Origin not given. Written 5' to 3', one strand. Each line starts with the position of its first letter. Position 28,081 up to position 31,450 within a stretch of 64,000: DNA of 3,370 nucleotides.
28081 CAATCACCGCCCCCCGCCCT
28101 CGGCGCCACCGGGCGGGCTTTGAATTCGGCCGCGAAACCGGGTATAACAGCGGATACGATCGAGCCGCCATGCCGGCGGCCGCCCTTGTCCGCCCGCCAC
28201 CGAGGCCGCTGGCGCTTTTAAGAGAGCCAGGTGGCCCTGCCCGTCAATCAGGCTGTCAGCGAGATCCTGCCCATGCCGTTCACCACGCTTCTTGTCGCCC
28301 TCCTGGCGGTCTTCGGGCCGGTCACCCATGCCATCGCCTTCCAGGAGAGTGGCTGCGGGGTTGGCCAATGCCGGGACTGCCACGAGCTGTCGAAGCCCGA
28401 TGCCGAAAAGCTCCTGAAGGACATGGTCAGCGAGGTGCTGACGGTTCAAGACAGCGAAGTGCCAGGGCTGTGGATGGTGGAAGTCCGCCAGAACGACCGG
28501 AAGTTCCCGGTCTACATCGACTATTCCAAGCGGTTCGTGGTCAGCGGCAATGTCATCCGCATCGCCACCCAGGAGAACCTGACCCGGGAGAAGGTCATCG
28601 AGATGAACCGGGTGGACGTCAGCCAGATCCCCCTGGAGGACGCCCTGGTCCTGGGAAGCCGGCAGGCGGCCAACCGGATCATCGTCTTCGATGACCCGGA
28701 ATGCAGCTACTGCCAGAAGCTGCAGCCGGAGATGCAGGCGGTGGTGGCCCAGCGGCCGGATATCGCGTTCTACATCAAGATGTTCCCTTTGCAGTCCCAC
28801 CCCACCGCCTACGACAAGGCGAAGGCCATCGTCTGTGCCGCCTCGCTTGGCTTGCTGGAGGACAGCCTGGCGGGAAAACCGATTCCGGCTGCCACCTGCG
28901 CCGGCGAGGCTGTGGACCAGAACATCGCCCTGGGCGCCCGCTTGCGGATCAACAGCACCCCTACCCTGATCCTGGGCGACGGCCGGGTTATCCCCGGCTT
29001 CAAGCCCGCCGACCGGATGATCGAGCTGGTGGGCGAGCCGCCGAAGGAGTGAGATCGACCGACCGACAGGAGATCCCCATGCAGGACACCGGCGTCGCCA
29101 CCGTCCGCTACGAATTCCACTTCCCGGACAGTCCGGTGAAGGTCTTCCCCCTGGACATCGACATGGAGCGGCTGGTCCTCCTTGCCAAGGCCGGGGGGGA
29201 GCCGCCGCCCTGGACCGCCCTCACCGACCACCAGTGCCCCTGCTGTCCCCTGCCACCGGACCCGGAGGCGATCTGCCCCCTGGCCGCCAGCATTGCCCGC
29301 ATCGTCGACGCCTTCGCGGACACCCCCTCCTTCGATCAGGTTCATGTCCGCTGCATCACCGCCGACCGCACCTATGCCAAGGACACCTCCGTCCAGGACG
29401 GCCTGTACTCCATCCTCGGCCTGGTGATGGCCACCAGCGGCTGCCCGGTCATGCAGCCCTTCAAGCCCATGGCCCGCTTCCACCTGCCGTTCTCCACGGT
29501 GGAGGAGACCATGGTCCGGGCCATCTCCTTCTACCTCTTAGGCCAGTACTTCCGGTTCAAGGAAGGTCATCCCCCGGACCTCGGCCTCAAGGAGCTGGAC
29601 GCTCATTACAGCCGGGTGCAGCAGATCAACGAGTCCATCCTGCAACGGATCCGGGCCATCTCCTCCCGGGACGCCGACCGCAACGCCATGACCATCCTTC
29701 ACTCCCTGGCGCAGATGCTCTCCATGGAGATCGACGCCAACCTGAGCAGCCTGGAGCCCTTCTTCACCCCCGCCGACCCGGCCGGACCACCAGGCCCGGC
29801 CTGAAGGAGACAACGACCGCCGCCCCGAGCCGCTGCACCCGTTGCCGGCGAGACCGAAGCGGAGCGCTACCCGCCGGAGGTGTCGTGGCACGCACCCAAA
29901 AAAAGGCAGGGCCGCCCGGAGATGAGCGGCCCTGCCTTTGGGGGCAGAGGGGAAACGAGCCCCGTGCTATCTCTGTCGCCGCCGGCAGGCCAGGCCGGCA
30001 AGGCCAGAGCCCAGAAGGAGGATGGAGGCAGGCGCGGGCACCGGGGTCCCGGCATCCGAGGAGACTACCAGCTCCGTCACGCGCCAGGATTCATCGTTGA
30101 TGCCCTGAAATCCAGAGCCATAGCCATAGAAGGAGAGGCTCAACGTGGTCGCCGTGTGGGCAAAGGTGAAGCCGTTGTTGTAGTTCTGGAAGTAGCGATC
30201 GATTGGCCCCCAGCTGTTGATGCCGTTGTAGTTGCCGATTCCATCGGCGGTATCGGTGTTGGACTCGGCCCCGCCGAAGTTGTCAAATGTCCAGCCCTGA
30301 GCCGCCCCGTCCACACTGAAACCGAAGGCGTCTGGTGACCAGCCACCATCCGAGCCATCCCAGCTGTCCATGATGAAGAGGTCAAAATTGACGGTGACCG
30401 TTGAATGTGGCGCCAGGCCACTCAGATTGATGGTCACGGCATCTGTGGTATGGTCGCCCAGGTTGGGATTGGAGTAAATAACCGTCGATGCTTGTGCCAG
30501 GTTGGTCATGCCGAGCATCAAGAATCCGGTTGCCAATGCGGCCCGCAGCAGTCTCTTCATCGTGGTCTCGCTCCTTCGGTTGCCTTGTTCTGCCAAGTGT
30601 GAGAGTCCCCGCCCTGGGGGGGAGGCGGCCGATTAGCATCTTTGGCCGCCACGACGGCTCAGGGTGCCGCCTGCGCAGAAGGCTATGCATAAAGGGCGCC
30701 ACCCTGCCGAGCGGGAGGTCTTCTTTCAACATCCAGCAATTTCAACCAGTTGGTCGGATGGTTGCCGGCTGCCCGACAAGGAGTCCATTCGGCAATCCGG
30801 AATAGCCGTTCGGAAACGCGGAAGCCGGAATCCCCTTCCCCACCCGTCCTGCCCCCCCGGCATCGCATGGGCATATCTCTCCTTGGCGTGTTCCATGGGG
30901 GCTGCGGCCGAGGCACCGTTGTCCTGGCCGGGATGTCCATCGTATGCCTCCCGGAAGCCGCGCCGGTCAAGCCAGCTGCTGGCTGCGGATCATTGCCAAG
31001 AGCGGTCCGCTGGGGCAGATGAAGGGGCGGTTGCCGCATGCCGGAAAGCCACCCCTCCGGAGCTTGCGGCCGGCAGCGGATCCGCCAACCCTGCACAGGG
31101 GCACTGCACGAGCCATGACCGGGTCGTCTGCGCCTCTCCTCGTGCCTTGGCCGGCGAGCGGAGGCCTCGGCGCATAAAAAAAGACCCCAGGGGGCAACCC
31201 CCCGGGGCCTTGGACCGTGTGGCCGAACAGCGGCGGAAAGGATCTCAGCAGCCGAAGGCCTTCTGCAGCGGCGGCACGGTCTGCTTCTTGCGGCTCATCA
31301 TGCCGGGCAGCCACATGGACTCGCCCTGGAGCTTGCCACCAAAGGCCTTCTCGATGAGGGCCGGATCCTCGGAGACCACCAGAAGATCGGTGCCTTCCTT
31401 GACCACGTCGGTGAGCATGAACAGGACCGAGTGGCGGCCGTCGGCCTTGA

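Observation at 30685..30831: Second sigma-54 promoter plus CGGAA-repeat enhancer pair upstream of a solitary PEP-CTERM gene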

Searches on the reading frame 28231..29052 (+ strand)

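Call 48: search_protein_families(library=pfam, proteins=[window:28231-29052:+], max_evalue=0.00001)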
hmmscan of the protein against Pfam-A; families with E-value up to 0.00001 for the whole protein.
window:28231-29052:+ (273 aa): 4 families
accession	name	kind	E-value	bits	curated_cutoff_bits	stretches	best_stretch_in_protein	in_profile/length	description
PF13098.12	Thioredoxin_2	-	6.6e-15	55.8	27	1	150-266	9-103/104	Thioredoxin-like domain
PF13462.12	Thioredoxin_4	-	9.1e-08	32.9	23.2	0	138-204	5-73/165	Thioredoxin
PF01323.26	DSBA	-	3.4e-06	27.4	25.6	0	150-190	2-42/191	DSBA-like thioredoxin domain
PF10411.14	DsbC_N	-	4e-06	26.8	25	1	59-118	11-69/70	Disulfide bond isomerase protein N-terminal domain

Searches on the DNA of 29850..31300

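Call 65: search_rna_families(source=window, start=29850, end=31300, threshold=evalue, max_evalue=1)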
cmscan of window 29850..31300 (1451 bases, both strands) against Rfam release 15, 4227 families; matches with E-value up to 1: 7.
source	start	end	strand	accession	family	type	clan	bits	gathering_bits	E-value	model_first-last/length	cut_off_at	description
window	29900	30024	-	RF02342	ar7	Gene; sRNA;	-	20.5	60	0.18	1-145/145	no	Alphaproteobacterial sRNA ar7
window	29895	29962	-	RF02499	Atu_C4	Gene; sRNA;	-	20.3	80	0.47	1-70/70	no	Rhizobiales sRNA Atu_C4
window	31176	31229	-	RF02399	NsiR1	Gene; sRNA;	-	18.9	39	0.81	1-60/60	no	Nitrogen stress-induced RNA 1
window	30357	30449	-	RF02246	Six3os1_1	Gene; lncRNA;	-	17.3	50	0.49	1-87/87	no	Six3os1 conserved region 1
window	31176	31268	+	RF00516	ylbH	Cis-reg; leader;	-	16.8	50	0.97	1-122/122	no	ylbH leader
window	29894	29944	+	RF00036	RRE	Cis-reg;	-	13.8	104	0.22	1-337/337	no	HIV Rev response element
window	30722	30869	-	RF02757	Erse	Gene; sRNA;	-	13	138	0.65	1-252/252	no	Erse small RNA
